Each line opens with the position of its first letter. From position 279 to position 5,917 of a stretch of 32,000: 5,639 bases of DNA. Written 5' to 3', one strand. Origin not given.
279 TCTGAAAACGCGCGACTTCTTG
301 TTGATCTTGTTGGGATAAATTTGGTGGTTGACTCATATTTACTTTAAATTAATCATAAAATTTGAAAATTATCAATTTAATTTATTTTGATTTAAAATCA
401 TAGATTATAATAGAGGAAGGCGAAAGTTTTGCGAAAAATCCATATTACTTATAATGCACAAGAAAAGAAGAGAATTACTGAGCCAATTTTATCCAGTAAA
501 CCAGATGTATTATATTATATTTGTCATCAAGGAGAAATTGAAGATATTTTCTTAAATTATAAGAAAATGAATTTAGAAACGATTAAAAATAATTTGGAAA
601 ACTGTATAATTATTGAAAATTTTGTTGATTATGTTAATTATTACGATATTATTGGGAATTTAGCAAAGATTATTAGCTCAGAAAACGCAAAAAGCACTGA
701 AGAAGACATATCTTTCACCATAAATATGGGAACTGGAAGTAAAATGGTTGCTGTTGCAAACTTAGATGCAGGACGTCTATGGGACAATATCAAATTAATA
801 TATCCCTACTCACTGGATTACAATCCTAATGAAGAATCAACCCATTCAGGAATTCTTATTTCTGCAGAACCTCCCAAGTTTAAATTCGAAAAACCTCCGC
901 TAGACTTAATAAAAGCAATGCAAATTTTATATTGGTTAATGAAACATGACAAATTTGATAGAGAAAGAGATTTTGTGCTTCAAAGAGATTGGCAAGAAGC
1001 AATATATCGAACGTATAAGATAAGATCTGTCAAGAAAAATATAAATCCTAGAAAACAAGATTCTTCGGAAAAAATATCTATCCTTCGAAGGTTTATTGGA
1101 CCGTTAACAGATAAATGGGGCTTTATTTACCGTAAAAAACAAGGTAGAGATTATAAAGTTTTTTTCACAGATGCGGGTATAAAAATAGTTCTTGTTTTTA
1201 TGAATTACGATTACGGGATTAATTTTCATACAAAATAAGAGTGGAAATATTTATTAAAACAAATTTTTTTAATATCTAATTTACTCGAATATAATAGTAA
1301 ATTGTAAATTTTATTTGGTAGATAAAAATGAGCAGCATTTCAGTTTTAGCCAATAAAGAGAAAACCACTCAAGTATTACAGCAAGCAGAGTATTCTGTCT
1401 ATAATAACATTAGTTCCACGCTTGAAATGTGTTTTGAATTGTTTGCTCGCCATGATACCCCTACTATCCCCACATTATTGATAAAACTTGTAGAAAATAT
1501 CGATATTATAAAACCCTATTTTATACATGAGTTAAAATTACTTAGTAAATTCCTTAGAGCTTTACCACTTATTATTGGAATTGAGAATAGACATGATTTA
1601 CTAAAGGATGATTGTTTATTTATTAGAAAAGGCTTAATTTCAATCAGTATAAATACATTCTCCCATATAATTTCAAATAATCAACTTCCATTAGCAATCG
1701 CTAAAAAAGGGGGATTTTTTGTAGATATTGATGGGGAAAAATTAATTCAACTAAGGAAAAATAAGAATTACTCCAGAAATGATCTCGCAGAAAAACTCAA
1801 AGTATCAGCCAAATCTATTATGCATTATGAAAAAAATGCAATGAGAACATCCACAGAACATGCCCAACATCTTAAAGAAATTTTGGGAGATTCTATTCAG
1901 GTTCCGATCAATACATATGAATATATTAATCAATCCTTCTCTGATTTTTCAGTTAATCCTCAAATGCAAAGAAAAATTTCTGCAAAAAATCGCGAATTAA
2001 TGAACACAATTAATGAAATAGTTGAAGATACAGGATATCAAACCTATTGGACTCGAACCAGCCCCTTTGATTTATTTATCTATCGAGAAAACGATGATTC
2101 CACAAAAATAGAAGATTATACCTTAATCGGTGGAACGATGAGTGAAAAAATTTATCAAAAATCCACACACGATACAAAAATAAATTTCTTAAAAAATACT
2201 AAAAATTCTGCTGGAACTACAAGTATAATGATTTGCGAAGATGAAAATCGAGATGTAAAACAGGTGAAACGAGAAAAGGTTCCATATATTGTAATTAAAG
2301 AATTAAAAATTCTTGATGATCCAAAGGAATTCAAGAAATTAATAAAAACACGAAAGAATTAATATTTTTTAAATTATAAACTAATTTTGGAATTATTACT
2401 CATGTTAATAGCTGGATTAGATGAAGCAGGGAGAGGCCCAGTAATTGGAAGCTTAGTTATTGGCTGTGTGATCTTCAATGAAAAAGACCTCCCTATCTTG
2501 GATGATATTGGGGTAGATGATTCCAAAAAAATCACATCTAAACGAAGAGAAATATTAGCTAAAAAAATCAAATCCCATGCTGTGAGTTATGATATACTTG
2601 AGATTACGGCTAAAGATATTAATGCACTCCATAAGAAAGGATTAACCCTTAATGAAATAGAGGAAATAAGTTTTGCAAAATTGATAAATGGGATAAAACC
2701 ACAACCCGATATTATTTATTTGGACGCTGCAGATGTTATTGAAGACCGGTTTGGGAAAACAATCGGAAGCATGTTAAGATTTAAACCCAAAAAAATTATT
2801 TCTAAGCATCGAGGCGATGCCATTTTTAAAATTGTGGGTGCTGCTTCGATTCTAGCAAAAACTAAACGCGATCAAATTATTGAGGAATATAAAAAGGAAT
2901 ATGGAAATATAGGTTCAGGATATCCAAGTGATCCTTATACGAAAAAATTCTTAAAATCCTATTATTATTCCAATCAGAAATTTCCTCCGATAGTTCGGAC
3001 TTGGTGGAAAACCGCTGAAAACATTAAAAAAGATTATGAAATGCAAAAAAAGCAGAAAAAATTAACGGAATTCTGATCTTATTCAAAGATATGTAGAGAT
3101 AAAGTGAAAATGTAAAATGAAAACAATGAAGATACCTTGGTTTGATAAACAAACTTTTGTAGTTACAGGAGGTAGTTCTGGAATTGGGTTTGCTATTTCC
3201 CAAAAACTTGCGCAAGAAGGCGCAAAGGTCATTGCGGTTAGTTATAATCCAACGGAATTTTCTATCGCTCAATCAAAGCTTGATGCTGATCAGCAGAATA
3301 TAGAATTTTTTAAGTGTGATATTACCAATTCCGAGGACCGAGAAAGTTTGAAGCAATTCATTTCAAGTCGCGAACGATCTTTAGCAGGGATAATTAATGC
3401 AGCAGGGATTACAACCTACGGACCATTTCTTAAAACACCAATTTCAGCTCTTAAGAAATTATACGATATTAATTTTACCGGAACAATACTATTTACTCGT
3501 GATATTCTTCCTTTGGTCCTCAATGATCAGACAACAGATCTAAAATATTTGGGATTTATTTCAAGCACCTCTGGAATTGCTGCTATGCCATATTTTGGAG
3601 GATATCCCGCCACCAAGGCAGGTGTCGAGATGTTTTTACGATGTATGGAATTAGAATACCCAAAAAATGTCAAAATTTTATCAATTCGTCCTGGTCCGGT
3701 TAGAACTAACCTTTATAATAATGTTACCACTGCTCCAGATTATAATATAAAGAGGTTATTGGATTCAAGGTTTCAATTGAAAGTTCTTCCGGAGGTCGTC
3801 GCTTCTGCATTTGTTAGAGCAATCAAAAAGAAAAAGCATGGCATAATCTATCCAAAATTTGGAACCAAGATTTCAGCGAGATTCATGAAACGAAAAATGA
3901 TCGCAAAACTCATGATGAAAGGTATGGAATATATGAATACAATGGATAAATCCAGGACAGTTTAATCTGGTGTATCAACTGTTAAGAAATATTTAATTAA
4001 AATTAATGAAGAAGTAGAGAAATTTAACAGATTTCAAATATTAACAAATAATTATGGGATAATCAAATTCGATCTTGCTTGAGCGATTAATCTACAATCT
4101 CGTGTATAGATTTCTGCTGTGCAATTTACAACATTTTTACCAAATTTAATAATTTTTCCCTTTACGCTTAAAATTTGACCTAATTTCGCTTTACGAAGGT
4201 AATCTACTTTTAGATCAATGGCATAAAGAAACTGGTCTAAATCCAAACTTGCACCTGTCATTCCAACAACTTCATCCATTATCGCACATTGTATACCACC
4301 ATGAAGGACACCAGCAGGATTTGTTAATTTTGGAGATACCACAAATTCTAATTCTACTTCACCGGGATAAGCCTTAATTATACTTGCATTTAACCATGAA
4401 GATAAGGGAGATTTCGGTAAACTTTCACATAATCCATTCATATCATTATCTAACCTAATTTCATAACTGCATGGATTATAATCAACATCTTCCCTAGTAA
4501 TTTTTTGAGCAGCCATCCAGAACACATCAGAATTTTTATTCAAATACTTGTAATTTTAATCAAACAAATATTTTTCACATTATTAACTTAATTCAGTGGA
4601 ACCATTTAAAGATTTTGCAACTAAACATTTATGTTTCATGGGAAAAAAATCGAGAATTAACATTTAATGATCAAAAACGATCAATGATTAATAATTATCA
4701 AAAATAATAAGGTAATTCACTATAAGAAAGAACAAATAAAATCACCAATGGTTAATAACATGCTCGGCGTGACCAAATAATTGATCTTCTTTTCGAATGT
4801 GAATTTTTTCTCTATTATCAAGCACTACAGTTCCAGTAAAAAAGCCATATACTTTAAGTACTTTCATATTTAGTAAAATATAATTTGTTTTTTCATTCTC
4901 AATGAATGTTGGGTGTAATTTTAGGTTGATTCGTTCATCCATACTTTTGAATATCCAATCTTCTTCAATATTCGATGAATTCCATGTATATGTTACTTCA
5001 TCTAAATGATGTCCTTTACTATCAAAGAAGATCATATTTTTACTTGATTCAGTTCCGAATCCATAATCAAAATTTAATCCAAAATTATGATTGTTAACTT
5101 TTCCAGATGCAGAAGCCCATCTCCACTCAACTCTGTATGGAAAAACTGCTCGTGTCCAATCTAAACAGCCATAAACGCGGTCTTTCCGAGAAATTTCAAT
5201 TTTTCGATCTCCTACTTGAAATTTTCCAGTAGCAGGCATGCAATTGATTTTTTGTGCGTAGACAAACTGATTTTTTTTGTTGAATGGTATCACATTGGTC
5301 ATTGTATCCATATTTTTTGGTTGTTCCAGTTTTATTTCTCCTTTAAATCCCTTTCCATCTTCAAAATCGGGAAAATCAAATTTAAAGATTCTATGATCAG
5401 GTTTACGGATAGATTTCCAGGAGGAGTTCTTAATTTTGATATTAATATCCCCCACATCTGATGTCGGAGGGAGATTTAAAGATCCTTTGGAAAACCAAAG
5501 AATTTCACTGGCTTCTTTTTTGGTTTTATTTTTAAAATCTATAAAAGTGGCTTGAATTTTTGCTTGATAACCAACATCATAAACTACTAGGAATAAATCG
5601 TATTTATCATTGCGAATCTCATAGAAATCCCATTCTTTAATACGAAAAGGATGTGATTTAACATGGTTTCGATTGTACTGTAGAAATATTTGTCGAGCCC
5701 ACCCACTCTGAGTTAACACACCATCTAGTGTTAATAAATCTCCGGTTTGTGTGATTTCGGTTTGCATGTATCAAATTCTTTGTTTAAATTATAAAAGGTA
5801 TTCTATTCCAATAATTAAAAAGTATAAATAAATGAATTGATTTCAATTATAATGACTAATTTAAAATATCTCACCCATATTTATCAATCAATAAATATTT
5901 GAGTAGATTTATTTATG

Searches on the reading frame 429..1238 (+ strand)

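Call 8: search_protein_families(library=pfam, proteins=[window:429-1238:+], max_evalue=0.001)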
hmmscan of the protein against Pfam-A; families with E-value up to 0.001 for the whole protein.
window:429-1238:+ (269 aa): 2 families
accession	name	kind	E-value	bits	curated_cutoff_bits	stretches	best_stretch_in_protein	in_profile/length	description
PF19810.5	HFX_2341_N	-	2.4e-11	44.6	30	1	3-123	1-112/120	HFX_2341-like, N-terminal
PF22665.2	DUF6293_C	-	8.7e-05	23.3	27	1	149-257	3-101/101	DUF6293 C-terminal winged helix domain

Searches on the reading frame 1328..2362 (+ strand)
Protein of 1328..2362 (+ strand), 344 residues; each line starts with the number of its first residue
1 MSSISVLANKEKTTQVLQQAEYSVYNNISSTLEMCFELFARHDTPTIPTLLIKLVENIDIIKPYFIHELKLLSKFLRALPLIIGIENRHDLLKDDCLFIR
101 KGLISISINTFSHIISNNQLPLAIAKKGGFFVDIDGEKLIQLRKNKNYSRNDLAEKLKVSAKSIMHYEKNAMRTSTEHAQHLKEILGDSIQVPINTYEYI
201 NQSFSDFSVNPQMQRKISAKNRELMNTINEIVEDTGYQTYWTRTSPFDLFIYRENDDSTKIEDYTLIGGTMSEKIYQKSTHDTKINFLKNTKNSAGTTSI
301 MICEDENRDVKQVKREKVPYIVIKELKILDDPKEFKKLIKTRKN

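Call 8: search_protein_families(library=pfam, proteins=[window:1328-2362:+], max_evalue=0.001)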
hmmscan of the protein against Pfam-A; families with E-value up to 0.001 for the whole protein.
window:1328-2362:+ (344 aa): 2 families
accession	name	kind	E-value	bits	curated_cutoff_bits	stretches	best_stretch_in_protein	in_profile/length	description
PF12844.13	HTH_19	-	4.1e-07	30.2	30.2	1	136-191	1-56/64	Helix-turn-helix domain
PF01381.28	HTH_3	-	9.6e-05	22.8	23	1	140-180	2-42/55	Helix-turn-helix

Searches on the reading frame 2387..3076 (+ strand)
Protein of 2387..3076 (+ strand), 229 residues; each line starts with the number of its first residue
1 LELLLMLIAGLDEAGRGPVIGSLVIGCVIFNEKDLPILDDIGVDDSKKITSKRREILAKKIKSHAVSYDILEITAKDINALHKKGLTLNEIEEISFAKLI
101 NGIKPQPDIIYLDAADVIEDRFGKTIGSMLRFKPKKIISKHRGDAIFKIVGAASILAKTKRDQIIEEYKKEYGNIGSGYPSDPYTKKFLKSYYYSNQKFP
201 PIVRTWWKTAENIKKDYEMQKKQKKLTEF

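Call 8: search_protein_families(library=pfam, proteins=[window:2387-3076:+], max_evalue=0.001)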
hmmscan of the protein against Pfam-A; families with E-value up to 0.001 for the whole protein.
window:2387-3076:+ (229 aa): 1 family
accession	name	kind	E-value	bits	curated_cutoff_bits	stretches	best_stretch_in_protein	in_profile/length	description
PF01351.25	RNase_HII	-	1.1e-43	149.8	25.8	1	9-209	1-198/199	Ribonuclease HII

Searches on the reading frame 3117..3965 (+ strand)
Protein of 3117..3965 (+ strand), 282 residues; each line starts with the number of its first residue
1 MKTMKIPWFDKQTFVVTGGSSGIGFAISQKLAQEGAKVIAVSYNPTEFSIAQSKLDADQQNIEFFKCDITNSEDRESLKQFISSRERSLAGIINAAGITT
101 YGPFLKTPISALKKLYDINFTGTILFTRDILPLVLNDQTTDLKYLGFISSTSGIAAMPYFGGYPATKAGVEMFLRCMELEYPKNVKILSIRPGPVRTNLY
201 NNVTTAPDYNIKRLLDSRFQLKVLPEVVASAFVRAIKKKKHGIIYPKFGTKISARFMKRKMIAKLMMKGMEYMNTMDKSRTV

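Call 8: search_protein_families(library=pfam, proteins=[window:3117-3965:+], max_evalue=0.001)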
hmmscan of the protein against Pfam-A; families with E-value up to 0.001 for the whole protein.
window:3117-3965:+ (282 aa): 4 families
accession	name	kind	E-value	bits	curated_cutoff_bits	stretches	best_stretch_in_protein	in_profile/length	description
PF00106.31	adh_short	-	8.2e-38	130.3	26.6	1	13-205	2-192/195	short chain dehydrogenase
PF13561.12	adh_short_C2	-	1.3e-27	97.3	27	1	21-230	6-211/236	Enoyl-(Acyl carrier protein) reductase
PF08659.16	KR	-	5.3e-15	56.2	22.6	1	13-174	2-160/180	KR domain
PF01370.27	Epimerase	-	4.5e-06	26.7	20.9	1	15-109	2-85/240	NAD dependent epimerase/dehydratase family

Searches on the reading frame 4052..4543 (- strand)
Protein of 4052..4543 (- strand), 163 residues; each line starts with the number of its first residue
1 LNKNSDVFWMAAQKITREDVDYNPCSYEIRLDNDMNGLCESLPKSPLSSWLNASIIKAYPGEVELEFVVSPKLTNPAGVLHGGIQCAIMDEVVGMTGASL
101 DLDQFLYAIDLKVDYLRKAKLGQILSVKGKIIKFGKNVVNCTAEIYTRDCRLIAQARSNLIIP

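Call 8: search_protein_families(library=pfam, proteins=[window:4052-4543:-], max_evalue=0.001)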
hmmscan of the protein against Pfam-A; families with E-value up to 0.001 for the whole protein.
window:4052-4543:- (163 aa): 1 family
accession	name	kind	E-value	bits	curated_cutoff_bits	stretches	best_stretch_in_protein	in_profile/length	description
PF03061.28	4HBT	-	6.6e-14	52.4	20.6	1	78-153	2-78/79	Thioesterase superfamily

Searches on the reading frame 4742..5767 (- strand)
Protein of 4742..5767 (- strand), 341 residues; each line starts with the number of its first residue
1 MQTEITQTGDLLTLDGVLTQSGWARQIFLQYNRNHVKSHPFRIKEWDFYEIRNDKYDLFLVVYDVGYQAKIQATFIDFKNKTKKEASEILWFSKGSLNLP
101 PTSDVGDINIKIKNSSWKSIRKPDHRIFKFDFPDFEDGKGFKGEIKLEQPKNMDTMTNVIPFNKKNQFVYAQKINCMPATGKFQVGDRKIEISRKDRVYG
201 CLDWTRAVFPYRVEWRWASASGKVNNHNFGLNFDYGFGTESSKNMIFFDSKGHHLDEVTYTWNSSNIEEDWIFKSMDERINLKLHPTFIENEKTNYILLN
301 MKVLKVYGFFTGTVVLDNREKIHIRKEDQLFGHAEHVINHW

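Call 8: search_protein_families(library=pfam, proteins=[window:4742-5767:-], max_evalue=0.001)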
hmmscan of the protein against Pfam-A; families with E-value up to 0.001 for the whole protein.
window:4742-5767:- (341 aa): 1 family
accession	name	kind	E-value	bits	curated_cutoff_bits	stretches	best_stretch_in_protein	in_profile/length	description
PF10974.15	DUF2804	-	1.2e-91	307.9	26.9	1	2-341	1-339/339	Domain of unknown function (DUF2804)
